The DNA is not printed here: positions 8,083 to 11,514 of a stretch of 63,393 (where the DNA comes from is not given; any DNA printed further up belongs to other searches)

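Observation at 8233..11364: Single polypeptide combining an MFS transporter domain with both LivF- and LivG-type ABC ATPases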

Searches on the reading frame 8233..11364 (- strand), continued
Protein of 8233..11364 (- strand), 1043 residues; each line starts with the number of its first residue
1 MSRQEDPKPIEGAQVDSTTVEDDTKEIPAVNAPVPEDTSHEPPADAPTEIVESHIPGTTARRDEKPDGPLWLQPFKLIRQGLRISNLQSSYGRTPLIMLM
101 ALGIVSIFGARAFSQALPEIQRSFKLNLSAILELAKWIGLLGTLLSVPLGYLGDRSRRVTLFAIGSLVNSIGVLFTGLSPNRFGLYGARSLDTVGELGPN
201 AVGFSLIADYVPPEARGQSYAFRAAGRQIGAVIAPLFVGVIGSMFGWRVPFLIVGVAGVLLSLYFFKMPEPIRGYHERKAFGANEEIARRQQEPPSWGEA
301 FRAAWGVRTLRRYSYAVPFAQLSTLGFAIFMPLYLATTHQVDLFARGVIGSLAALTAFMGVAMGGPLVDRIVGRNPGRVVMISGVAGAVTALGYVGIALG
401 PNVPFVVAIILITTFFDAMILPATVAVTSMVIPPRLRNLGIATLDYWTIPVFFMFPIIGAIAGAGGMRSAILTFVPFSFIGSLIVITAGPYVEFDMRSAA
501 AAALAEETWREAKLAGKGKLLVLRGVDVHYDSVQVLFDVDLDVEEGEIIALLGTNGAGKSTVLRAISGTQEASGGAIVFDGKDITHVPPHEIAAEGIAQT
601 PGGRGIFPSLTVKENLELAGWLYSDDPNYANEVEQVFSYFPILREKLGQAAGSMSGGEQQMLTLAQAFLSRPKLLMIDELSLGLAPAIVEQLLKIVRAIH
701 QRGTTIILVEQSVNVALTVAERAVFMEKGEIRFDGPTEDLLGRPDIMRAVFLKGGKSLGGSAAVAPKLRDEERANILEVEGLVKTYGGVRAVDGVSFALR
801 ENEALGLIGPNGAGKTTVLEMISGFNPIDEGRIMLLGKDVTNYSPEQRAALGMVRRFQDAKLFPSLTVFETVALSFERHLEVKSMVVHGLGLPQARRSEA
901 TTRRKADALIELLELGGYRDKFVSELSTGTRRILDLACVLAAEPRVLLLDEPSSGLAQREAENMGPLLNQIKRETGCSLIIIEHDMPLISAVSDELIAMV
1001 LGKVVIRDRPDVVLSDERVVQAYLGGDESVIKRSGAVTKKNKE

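Call 51: predict_structure(alignment_id=A2)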
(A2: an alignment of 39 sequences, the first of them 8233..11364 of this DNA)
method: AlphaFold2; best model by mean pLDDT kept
length: 1043 residues; sequences in the alignment: 39
mean_pLDDT: 81.9   pTM: 0.68
mean pLDDT of the five models: 81.9, 81.3, 79.0, 77.9, 77.8
residues with pLDDT >= 90: 296; 70-90: 608; 50-70: 65; < 50: 74
segments of 3 or more residues with pLDDT < 50: 1-39, 752-768, 1026-1043
pLDDT, mean of each block of 10 residues (from residue 1): 37 33 36 40 75 69 63 83 83 91 89 86 85 87 91 91 94 92 89 89 90 87 89 88 87 93 94 87 77 84 90 93 90 87 87 91 86 85 90 91 91 88 87 89 91 90 87 94 94 88 84 83 90 83 92 80 91 90 89 89 73 88 78 90 89 81 90 89 69 88 91 76 87 86 65 37 43 81 78 88 88 83 87 91 88 77 83 79 74 83 89 87 80 87 89 70 81 88 82 89 86 80 53 32 28
secondary structure, 60 per line:
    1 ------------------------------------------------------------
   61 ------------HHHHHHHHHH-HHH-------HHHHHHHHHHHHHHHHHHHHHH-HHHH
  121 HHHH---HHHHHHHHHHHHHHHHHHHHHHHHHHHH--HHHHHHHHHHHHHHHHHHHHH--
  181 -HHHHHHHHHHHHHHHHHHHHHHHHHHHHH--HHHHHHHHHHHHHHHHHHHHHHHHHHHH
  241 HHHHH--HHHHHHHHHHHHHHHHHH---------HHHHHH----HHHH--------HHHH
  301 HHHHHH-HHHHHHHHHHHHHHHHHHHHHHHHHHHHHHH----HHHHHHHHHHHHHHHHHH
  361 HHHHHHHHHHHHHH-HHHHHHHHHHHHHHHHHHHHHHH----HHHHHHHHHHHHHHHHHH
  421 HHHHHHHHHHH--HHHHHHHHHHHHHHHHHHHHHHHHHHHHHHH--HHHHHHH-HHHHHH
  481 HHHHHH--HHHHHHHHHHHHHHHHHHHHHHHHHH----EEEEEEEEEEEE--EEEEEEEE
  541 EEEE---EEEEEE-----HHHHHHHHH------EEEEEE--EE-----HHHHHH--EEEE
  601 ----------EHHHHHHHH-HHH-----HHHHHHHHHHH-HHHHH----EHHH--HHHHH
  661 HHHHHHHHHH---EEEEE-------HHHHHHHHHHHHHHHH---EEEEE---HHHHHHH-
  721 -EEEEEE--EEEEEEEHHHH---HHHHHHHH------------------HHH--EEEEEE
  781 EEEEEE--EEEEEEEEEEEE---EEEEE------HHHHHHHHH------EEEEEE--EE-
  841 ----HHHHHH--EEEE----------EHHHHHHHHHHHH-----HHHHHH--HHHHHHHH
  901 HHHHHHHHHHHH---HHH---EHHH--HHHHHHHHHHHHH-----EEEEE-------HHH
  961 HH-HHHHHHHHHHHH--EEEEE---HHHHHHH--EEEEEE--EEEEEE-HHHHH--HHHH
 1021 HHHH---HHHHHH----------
elements in order (helices of 4 or more, strands of 3 or more residues): H73-82 H94-115 H117-124 H128-155 H158-178 H182-210 H213-245 H248-265 H275-280 H285-288 H297-306 H308-338 H343-374 H376-398 H403-431 H434-464 H467-473 H475-486 H489-514 E519-530 E533-544 E548-553 H559-567 E574-579 H589-594 E597-600 H612-619 H629-639 H641-645 H656-670 E674-678 H686-701 E705-709 H713-719 E722-727 E730-736 H737-740 H744-751 E775-786 E789-800 E804-808 H815-823 E830-835 H845-850 E853-856 H868-879 H885-890 H893-912 H928-940 E946-950 H958-962 H964-975 E978-982 H986-992 E995-1000 E1003-1008 H1010-1014 H1017-1024 H1028-1033

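Call 53: fold_search(model_id=the predicted structure, library=pdb)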
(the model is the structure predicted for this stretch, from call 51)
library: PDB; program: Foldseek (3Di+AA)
matches with E <= 10: 1858; with E <= 0.001: 1651
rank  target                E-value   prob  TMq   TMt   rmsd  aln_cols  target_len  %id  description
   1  8wdb_D                6.8e-25  1.00  0.33  0.59   8.0       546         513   25  Cryo-EM structure of the ATP-bound DppABCD complex (released 2024-09-18)
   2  8wda_D                1.3e-24  1.00  0.30  0.50   9.1       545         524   25  Cryo-EM structure of the substrate-bound DppABCD complex (released 2024-09-18)
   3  8s7v_K                2.1e-24  1.00  0.34  0.61   7.2       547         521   22  Methyl-coenzyme M reductase activation complex binding to the A2 component (released 2025-02-26)
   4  8j5q_D                4.6e-24  1.00  0.29  0.43  10.0       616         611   21  Cryo-EM structure of Mycobacterium tuberculosis OppABCD in the pre-translocation state (released 2024-04-03)
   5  8j5r_D                1.2e-23  1.00  0.29  0.43  11.5       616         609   22  Cryo-EM structure of Mycobacterium tuberculosis OppABCD in the resting state (released 2024-04-03)
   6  8wd9_D                2.3e-23  1.00  0.31  0.52   9.2       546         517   25  Cryo-EM structure of Mycobacterium tuberculosis DppABCD in apo form (released 2024-09-18)
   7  8xfc_D                3.4e-23  1.00  0.30  0.50   9.2       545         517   25  Cryo-EM structure of the ATP-bound Mtb DppABCD with the D445A mutation of DppA (released 2024-09-18)
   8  8j5s_D                5.8e-22  1.00  0.31  0.48  11.5       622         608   22  Cryo-EM structure of Mycobacterium tuberculosis OppABCD in the pre-catalytic intermediate state (released 2024-04-03)
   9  7zk5                  4.3e-21  1.00  0.31  0.28  26.0      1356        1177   12  ABCB1 L335C mutant (mABCB1) in the outward facing state bound to AAC (released 2023-04-26)
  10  8pmj                  9.4e-21  1.00  0.31  0.29  27.2      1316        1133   13  Vanadate-trapped BSEP in nanodiscs (released 2023-11-29)
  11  7zk4                  1.3e-20  1.00  0.31  0.28  26.4      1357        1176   12  The ABCB1 L335C mutant (mABCB1) in the outward facing state (released 2023-04-26)
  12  8pmd                  2.5e-20  1.00  0.30  0.28  27.9      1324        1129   13  Nucleotide-bound BSEP in nanodiscs (released 2023-11-22)
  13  6qex_A                8.2e-20  1.00  0.30  0.27  30.2      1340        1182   13  Nanodisc reconstituted human ABCB1 in complex with UIC2 fab and taxol (released 2019-02-27)
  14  4fin_B                1.0e-19  1.00  0.17  0.33  28.6       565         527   23  Crystal Structure of EttA (formerly YjjK) - an E. coli ABC-type ATPase (released 2013-07-03)
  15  7zka                  1.0e-19  1.00  0.31  0.28  28.2      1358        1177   12  ABCB1 V978C mutant (mABCB1) in the outward facing state bound to AAC (released 2023-04-26)
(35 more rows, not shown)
